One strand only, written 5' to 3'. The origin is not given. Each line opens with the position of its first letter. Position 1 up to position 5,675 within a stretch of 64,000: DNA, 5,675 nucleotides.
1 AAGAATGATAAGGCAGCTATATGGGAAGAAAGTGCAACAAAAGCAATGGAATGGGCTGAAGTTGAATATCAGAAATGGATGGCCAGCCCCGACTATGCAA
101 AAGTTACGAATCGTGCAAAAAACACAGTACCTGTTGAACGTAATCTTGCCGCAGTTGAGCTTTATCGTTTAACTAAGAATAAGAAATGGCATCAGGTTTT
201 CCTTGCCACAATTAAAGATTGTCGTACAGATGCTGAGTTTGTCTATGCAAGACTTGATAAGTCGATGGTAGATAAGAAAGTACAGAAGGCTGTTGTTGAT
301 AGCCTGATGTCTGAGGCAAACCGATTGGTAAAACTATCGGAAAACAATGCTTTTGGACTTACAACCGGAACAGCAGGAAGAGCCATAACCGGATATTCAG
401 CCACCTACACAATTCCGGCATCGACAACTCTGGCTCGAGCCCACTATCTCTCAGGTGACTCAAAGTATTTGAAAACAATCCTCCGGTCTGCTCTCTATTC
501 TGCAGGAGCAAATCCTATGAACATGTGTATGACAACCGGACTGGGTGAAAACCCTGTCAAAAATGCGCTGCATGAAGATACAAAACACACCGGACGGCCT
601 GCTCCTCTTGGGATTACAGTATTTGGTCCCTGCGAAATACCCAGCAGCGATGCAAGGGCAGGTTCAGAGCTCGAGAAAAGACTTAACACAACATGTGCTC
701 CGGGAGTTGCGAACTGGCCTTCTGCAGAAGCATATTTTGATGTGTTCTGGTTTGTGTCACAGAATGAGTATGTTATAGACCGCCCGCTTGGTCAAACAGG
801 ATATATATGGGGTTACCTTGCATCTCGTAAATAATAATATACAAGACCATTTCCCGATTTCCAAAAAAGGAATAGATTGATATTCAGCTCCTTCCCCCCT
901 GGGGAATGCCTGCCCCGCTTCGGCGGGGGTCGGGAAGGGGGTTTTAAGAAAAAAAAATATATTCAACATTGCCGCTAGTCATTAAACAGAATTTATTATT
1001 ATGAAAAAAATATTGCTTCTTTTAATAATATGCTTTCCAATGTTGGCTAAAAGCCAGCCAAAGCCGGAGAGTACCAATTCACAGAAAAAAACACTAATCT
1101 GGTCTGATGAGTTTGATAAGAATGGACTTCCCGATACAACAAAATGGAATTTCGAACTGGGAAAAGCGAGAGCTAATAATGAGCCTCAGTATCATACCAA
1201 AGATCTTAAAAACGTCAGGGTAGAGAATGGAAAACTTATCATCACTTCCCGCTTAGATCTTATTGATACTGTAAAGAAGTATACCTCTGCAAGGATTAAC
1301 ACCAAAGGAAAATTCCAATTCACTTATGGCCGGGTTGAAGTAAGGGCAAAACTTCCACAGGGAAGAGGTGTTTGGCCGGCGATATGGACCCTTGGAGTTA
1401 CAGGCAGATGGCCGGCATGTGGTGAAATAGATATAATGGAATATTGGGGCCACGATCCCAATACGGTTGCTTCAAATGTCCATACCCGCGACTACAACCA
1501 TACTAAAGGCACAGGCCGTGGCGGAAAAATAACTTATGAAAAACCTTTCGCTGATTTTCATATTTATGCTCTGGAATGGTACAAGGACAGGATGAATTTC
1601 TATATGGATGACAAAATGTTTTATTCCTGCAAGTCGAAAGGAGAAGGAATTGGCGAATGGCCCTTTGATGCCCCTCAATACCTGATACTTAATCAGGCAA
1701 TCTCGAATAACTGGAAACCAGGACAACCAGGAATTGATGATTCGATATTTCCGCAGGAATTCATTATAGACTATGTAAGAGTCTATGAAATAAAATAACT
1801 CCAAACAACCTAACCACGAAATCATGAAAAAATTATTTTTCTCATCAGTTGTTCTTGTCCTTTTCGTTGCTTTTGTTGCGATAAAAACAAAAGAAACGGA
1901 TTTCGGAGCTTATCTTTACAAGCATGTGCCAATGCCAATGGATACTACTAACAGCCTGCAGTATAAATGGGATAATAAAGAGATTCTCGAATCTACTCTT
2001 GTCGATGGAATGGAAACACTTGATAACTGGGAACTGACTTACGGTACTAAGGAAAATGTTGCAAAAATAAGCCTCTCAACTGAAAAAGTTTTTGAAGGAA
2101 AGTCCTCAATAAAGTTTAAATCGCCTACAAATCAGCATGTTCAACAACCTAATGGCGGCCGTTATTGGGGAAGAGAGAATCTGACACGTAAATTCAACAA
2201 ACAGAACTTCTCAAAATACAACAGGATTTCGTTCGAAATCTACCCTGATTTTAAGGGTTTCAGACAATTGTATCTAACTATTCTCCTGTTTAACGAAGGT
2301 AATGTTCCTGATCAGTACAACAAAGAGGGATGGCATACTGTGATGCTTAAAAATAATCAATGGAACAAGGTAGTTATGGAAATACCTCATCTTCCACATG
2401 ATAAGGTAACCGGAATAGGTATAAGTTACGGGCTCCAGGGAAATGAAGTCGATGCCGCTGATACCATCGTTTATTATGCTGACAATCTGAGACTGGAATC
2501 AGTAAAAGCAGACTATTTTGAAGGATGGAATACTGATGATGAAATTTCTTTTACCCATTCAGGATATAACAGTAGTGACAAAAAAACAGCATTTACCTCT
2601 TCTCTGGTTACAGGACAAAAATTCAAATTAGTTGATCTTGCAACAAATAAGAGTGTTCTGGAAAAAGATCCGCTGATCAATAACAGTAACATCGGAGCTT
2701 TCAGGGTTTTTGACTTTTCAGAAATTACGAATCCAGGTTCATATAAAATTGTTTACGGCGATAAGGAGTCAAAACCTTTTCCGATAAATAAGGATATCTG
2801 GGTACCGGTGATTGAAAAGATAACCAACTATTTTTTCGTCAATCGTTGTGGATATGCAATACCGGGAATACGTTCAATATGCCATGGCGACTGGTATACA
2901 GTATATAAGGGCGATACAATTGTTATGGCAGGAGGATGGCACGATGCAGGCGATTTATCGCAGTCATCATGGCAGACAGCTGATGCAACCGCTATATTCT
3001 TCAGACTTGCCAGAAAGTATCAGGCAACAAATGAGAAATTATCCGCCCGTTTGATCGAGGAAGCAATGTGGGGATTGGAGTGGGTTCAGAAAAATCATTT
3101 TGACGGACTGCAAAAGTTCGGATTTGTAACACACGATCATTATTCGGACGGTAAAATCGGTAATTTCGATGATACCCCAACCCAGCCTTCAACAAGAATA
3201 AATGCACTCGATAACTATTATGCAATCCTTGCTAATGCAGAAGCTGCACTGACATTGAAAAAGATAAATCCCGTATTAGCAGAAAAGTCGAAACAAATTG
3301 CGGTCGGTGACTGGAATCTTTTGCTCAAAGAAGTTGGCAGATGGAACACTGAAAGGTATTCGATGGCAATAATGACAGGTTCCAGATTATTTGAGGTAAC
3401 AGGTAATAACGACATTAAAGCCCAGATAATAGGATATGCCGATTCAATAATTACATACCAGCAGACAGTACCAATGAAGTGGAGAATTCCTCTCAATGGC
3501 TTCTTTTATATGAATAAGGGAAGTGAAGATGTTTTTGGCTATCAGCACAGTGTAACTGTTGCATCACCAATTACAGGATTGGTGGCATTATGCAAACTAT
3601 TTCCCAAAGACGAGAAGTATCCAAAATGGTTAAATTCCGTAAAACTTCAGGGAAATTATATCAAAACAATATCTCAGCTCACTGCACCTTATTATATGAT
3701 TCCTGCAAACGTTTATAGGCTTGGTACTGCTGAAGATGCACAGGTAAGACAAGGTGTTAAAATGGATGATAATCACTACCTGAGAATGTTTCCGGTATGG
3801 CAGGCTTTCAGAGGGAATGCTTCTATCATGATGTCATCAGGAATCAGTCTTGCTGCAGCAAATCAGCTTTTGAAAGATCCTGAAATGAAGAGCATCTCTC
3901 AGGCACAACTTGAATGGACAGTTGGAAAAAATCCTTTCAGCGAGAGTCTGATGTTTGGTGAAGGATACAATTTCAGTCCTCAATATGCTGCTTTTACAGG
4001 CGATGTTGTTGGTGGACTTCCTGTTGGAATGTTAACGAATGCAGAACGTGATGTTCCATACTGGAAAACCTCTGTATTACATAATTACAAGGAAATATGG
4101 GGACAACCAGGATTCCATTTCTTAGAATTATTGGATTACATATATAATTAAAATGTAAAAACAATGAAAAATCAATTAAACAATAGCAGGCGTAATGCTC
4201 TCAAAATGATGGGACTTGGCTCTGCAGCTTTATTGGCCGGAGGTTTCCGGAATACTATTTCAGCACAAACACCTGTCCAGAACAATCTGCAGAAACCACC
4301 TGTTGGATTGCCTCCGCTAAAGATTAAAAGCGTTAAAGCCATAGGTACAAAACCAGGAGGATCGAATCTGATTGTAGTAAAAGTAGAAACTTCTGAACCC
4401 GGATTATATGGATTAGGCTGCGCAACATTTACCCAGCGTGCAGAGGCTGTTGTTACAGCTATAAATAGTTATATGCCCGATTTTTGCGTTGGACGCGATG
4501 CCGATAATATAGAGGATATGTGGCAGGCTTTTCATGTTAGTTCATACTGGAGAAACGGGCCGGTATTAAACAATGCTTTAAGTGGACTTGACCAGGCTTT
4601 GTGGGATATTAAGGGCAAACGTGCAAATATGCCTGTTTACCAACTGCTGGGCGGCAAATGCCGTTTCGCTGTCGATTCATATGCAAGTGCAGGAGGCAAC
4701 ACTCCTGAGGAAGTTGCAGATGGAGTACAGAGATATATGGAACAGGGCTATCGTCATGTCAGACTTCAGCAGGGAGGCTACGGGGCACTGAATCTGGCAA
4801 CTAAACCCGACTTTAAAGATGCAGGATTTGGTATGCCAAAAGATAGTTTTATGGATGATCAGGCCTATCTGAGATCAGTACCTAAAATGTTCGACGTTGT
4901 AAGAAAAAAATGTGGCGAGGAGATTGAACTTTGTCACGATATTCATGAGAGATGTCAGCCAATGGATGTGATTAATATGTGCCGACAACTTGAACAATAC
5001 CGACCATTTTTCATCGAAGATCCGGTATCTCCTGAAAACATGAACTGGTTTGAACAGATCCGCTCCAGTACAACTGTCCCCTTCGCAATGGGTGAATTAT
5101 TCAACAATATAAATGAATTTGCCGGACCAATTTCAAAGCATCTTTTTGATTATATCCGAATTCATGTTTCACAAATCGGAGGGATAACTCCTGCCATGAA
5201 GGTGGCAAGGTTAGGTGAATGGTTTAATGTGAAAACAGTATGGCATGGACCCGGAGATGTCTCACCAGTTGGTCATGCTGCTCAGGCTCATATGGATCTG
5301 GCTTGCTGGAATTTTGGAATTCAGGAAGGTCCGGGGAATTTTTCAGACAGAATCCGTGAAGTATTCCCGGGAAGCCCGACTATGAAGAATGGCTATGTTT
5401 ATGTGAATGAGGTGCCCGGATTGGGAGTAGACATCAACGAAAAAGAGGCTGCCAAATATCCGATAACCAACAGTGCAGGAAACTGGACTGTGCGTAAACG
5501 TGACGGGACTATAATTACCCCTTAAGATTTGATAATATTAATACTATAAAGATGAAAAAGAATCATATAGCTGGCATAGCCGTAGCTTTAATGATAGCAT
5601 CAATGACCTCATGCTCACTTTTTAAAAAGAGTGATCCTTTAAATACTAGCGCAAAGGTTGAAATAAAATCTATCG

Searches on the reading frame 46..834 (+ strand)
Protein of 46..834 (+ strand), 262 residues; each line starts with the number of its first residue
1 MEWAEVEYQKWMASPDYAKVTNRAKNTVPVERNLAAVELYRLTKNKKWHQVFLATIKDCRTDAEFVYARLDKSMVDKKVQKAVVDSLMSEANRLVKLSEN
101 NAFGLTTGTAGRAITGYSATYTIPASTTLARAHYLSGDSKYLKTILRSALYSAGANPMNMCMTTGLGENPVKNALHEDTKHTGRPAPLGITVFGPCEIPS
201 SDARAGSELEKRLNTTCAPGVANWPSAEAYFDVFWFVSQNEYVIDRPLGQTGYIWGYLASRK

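Call 7: search_protein_families(library=pfam, proteins=[window:46-834:+], max_evalue=0.01)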
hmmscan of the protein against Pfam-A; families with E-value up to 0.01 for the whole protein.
window:46-834:+ (262 aa): 1 family
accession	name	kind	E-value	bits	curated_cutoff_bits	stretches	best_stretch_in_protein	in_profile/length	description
PF00759.25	Glyco_hydro_9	-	1.5e-11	44.7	27.7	1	31-245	217-435/444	Glycosyl hydrolase family 9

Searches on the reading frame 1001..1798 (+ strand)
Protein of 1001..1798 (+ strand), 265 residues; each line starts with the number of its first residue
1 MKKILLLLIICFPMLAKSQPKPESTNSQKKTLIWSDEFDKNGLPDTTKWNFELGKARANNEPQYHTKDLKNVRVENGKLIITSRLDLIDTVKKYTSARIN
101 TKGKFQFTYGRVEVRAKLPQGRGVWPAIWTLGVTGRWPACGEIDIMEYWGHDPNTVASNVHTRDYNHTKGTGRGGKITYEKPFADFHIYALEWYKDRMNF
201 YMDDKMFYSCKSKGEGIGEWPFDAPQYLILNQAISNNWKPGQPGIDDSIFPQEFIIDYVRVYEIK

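Call 7: search_protein_families(library=pfam, proteins=[window:1001-1798:+], max_evalue=0.01)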
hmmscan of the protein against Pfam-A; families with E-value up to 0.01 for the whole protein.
window:1001-1798:+ (265 aa): 2 families
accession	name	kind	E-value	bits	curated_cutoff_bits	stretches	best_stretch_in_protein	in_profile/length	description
PF00722.28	Glyco_hydro_16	-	9.4e-27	94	22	1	86-231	21-155/175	Glycosyl hydrolases family 16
PF03935.22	SKN1_KRE6_Sbg1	-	9.4e-14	51.1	30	2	21-136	108-227/501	Beta-glucan synthesis-associated protein SKN1/KRE6/Sbg1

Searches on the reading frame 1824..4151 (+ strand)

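Call 7: search_protein_families(library=pfam, proteins=[window:1824-4151:+], max_evalue=0.01)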
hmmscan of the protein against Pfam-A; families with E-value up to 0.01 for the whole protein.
window:1824-4151:+ (775 aa): 2 families
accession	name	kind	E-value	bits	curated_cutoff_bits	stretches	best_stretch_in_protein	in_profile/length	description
PF00759.25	Glyco_hydro_9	-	4.1e-14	53.2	27.7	1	330-717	5-381/444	Glycosyl hydrolase family 9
PF02927.20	CelD_N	-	2.7e-07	31.7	24.6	1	242-315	7-85/86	Cellulase N-terminal ig-like domain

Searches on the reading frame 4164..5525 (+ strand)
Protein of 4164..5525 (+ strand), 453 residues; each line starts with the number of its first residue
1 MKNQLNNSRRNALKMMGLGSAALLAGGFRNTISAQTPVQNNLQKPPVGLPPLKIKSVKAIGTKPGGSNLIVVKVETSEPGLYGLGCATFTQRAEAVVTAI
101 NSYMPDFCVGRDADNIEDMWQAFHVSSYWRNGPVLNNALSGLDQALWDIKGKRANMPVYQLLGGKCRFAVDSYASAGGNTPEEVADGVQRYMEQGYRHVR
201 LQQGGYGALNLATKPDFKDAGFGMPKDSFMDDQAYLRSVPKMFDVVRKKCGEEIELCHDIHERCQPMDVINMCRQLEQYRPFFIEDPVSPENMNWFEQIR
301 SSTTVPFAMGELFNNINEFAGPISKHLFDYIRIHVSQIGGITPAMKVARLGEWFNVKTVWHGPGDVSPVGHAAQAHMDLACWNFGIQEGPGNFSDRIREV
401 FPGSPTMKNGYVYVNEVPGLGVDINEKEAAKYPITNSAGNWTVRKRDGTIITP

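Call 4: search_protein_families(library=pfam, proteins=[window:4164-5525:+], max_evalue=0.01)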
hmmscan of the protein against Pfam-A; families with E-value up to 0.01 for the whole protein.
window:4164-5525:+ (453 aa): 2 families
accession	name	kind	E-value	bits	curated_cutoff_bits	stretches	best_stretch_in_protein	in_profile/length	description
PF13378.12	MR_MLE_C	-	6.7e-42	144.1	29.4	1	184-427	2-218/219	Enolase C-terminal domain-like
PF02746.21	MR_MLE_N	-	3.1e-20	73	22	1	66-163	25-117/117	Mandelate racemase / muconate lactonizing enzyme, N-terminal domain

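Call 9: search_protein_families(library=ncbifam, proteins=[window:4164-5525:+], max_evalue=0.01)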
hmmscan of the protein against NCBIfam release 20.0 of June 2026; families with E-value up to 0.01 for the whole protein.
window:4164-5525:+ (453 aa): 12 families
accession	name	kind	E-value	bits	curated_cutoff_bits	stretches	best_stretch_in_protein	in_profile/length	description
NF043051.1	ManoateDhtManD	equivalog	7.7e-116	387.2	550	1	53-450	2-400/403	D-mannonate dehydratase ManD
NF011654.0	PRK15072.1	subfamily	1.5e-111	373.1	430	1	53-451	2-402/404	D-galactonate dehydratase family protein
NF010624.0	PRK14017.1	equivalog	5.8e-68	229.7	311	1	69-449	15-378/382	galactonate dehydratase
NF040790.2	glucon_galact_dh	equivalog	3e-52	177.7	750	1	62-433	18-370/390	bifunctional D-gluconate/D-galactonate dehydratase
NF047820.1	TalGalacDh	equivalog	3.5e-29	101.9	500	2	244-429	187-361/371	L-talarate/galactarate dehydratase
NF040866.1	AraD_Arch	equivalog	4e-27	95.2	650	2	68-205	33-173/372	arabinonate dehydratase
NF011968.0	PRK15440.1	equivalog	8.3e-23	80.9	393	2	70-176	60-163/395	L-rhamnonate dehydratase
NF043002.1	HProlDhtase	equivalog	3.9e-21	75.3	500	2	83-206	52-169/366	cis-3-hydroxy-L-proline dehydratase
TIGR02534.1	mucon_cyclo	subfamily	2e-19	69.9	334.95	2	246-432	180-365/368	muconate/chloromuconate family cycloisomerase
TIGR01928.1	menC_lowGC_arch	equivalog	6.9e-10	38.5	200.65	2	252-353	173-273/325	o-succinylbenzoate synthase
NF041118.1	A_G_epim_Thtga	equivalog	4.1e-06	26.1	500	1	71-204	33-162/341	L-Ala-D/L-Glu epimerase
NF042940.1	racemase_DgcA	equivalog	8.5e-05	21.9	400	0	254-349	166-257/323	N-acetyl-D-Glu racemase DgcA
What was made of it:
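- On Enolase superfamily, ManD subgroup (gene 4164): The equivalog NF043051 scores 387, below its 550 cut-off (call 9).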

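Call 23: search_solved_structures(query=window:4164-5525:+, max_evalue=1e-20, show_alignments=1)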
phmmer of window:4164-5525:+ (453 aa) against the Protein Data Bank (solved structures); distinct sequences matched with E-value up to 1e-20: 54.
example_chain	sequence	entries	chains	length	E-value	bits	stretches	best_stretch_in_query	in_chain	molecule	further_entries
3tw9_A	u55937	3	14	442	2.9e-137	461.7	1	49-451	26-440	Putative dehydratase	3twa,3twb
4ihc_A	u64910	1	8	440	1.5e-135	456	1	50-451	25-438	Mandelate racemase/muconate lactonizing protein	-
3t6c_A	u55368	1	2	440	3.3e-135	454.9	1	52-452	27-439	Putative ManD family dehydratase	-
3s47_A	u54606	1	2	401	1.7e-116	393.2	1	49-453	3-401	Mandelate racemase/muconate lactonizing protein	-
3gy1_A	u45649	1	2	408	9.1e-116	390.8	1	49-452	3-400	Mandelate racemase/muconate lactonizing protein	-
3tji_A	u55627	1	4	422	2.3e-114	386.1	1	49-453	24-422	Mandelate racemase/muconate lactonizing enzyme, N-terminal domain protein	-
4ggh_A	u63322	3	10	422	9.3e-109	367.7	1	54-453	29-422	Putative uncharacterized protein | Enolase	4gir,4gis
3r25_A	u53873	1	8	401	3.6e-107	362.4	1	54-453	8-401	mandelate racemase / muconate lactonizing enzyme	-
3sbf_A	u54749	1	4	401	4.6e-106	358.8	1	54-453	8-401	mandelate racemase / muconate lactonizing enzyme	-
4hnl_A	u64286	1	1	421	9.2e-106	357.8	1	49-453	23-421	Mandelate racemase/muconate lactonizing enzyme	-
3dfh_A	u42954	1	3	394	1.1e-104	354.2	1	54-435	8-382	mandelate racemase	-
4e4f_A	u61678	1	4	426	1.2e-89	304.7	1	51-450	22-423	MANNONATE DEHYDRATASE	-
3vcn_A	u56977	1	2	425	9.2e-89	301.7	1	52-449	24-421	MANNONATE DEHYDRATASE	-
4gme_A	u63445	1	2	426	9.3e-89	301.7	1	52-449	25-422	Mandelate racemase/muconate lactonizing enzyme family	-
4il2_A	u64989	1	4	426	1e-88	301.6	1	53-449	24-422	Starvation sensing protein rspA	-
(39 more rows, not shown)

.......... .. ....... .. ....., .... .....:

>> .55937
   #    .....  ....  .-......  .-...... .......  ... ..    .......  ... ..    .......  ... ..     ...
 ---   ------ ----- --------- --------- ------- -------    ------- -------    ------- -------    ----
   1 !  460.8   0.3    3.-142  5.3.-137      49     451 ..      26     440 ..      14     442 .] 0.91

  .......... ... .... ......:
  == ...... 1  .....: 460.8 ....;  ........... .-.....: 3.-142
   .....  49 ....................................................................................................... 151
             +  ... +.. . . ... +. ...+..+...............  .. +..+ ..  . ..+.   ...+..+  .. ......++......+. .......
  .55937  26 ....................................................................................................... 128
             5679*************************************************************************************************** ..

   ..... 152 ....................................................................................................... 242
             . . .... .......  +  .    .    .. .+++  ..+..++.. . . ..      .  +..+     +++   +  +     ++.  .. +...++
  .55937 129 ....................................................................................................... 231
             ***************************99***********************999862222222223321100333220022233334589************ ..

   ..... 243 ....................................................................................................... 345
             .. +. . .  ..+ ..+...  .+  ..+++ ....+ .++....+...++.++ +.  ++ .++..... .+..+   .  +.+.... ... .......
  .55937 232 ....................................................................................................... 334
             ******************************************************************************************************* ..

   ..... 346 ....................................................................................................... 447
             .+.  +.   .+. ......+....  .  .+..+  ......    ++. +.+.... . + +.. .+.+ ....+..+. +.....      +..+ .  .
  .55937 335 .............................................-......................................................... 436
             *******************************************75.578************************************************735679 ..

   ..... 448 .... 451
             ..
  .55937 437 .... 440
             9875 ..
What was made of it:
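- On Enolase superfamily, ManD subgroup (gene 4164): The match to 3TW9, 4IHC and 3T6C has E = 1e-135 to 1e-137 (call 23).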
